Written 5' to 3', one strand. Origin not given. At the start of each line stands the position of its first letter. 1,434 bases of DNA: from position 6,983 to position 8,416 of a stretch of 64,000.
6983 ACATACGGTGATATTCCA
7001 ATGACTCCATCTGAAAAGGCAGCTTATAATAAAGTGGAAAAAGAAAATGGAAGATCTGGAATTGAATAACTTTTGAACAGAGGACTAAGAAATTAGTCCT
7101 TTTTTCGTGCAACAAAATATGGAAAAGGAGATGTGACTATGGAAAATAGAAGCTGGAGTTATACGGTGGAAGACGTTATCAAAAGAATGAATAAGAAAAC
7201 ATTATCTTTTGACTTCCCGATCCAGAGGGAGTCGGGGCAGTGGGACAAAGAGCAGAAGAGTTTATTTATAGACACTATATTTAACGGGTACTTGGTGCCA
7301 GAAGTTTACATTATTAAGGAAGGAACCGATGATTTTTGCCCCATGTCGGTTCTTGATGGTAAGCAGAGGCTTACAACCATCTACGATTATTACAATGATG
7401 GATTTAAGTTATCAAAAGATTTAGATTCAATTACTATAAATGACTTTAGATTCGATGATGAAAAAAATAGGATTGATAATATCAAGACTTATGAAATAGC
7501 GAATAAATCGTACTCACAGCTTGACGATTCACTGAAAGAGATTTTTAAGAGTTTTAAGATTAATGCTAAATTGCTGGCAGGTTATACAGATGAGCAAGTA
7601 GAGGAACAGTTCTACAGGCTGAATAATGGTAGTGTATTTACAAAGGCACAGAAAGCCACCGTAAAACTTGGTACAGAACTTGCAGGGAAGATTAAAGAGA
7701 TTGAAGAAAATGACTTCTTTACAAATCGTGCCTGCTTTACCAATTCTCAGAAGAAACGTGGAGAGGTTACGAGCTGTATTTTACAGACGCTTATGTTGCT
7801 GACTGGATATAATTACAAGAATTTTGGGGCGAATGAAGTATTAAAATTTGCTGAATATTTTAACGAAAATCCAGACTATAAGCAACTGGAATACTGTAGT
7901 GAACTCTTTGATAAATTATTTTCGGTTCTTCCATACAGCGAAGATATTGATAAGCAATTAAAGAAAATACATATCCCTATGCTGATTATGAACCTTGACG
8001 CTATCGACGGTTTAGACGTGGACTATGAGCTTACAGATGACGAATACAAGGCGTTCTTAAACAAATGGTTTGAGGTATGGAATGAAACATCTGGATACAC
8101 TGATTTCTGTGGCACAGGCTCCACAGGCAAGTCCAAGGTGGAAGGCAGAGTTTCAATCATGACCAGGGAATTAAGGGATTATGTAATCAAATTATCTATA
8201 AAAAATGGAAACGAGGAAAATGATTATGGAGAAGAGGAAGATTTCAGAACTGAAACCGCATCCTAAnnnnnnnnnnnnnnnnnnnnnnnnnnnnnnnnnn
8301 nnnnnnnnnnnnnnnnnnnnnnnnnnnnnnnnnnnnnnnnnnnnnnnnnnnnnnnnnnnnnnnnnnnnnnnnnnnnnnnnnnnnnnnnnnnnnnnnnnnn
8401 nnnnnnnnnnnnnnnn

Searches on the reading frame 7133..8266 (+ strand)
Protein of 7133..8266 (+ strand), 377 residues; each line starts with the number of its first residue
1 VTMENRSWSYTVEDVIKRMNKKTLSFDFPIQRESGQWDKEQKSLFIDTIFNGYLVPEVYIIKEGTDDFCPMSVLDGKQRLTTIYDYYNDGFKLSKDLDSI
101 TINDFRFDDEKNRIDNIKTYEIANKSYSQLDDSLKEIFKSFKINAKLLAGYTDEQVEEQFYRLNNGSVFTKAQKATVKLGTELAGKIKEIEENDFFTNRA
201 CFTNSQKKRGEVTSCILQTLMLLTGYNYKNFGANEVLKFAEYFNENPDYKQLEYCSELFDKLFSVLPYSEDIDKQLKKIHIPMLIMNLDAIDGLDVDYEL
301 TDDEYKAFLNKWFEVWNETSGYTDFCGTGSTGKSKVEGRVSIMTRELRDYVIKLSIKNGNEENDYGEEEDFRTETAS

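Call 23: search_protein_families(library=pfam, max_evalue=0.001, proteins=[window:7133-8266:+])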
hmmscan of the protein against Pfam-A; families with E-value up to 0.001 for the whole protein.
window:7133-8266:+ (377 aa): 1 family
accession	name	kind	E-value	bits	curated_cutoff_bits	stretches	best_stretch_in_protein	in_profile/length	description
PF03235.19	GmrSD_N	-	7.1e-15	56.1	33.2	1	16-168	5-186/199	GmrSD restriction endonuclease, N-terminal domain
